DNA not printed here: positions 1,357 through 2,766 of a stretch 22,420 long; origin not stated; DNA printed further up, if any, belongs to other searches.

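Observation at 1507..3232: anSME-like radical SAM/SPASM maturase paired with a Tat-exported acidic protein that is not a sulfatase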

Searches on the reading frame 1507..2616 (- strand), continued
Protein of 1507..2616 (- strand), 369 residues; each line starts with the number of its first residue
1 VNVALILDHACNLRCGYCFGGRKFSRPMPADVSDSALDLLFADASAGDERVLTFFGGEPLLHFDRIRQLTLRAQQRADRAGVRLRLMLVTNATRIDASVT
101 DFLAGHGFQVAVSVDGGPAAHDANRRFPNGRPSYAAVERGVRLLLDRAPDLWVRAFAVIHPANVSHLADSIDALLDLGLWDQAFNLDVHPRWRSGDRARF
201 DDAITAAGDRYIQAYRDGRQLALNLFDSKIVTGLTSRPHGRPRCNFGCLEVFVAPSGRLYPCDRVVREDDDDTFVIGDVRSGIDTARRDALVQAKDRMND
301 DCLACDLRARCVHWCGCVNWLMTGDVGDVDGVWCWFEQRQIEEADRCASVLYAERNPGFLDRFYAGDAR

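Call 25: find_encoding_contigs(protein=P0063, flank=5000, max_places=1)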
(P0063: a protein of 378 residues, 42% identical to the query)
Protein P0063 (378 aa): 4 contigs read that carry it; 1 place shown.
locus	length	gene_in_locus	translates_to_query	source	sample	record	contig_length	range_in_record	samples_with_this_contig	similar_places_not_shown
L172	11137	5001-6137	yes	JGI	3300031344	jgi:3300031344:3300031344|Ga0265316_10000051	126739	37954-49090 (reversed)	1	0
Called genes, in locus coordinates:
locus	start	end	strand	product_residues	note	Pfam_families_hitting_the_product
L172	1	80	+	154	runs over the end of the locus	PF01047:MarR, PF12802:MarR_2, PF13463:HTH_27 (weak)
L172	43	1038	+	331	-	PF03599:CdhD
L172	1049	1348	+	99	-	PF12838:Fer4_7 (weak), PF00037:Fer4 (weak), PF12797:Fer4_2 (weak), PF13237:Fer4_10, PF12837:Fer4_6 (weak), PF12800:Fer4_4 (faint), PF13187:Fer4_9 (weak)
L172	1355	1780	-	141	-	PF01451:LMWPc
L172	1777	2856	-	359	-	PF01758:SBF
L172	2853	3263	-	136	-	PF01022:HTH_5, PF12840:HTH_20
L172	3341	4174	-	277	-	-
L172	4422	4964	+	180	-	-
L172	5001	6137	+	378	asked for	PF04055:Radical_SAM, PF13353:Fer4_12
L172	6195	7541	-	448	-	PF02321:OEP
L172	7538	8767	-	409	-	PF12704:MacB_PCD, PF02687:FtsX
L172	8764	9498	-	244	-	PF00005:ABC_tran, PF13304:AAA_21 (faint)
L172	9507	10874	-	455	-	PF25917:BSH_RND, PF25876:HH_MFP_RND, PF25944:Beta-barrel_RND (weak), PF25954:Beta-barrel_RND_2, PF25990:Beta-barrel_YknX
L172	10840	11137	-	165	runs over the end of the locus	PF12802:MarR_2, PF01047:MarR (weak), PF13463:HTH_27 (weak)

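Call 32: search_solved_structures(query=window:1507-2616:-, max_evalue=0.001, show_alignments=2)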
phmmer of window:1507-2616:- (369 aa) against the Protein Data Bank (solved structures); distinct sequences matched with E-value up to 0.001: 9.
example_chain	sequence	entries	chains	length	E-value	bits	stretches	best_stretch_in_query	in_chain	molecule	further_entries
5wgg_A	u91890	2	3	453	1.3e-18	70.3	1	4-343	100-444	Radical SAM domain protein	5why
4k37_A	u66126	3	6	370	3.2e-12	49.3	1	9-144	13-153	Anaerobic sulfatase-maturating enzyme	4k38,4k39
4k36_A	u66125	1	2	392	4e-12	49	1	9-144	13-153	Anaerobic sulfatase-maturating enzyme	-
9gm3_A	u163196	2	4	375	4.1e-07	32.5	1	9-162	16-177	ChlB radical SAM domain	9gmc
7vob_C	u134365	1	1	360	7.7e-06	28.3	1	9-166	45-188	Cytosylglucuronate decarboxylase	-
7voc_C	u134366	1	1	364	7.9e-06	28.2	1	9-166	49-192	Cytosylglucuronate decarboxylase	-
6c8v_A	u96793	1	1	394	1.9e-05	27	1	7-332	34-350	Coenzyme PQQ synthesis protein E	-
8vpo_A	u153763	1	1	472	0.00052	22.3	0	4-122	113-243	Radical SAM core domain-containing protein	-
7n7h_A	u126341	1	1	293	0.00096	21.4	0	9-65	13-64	VIPERIN-LIKE ENZYME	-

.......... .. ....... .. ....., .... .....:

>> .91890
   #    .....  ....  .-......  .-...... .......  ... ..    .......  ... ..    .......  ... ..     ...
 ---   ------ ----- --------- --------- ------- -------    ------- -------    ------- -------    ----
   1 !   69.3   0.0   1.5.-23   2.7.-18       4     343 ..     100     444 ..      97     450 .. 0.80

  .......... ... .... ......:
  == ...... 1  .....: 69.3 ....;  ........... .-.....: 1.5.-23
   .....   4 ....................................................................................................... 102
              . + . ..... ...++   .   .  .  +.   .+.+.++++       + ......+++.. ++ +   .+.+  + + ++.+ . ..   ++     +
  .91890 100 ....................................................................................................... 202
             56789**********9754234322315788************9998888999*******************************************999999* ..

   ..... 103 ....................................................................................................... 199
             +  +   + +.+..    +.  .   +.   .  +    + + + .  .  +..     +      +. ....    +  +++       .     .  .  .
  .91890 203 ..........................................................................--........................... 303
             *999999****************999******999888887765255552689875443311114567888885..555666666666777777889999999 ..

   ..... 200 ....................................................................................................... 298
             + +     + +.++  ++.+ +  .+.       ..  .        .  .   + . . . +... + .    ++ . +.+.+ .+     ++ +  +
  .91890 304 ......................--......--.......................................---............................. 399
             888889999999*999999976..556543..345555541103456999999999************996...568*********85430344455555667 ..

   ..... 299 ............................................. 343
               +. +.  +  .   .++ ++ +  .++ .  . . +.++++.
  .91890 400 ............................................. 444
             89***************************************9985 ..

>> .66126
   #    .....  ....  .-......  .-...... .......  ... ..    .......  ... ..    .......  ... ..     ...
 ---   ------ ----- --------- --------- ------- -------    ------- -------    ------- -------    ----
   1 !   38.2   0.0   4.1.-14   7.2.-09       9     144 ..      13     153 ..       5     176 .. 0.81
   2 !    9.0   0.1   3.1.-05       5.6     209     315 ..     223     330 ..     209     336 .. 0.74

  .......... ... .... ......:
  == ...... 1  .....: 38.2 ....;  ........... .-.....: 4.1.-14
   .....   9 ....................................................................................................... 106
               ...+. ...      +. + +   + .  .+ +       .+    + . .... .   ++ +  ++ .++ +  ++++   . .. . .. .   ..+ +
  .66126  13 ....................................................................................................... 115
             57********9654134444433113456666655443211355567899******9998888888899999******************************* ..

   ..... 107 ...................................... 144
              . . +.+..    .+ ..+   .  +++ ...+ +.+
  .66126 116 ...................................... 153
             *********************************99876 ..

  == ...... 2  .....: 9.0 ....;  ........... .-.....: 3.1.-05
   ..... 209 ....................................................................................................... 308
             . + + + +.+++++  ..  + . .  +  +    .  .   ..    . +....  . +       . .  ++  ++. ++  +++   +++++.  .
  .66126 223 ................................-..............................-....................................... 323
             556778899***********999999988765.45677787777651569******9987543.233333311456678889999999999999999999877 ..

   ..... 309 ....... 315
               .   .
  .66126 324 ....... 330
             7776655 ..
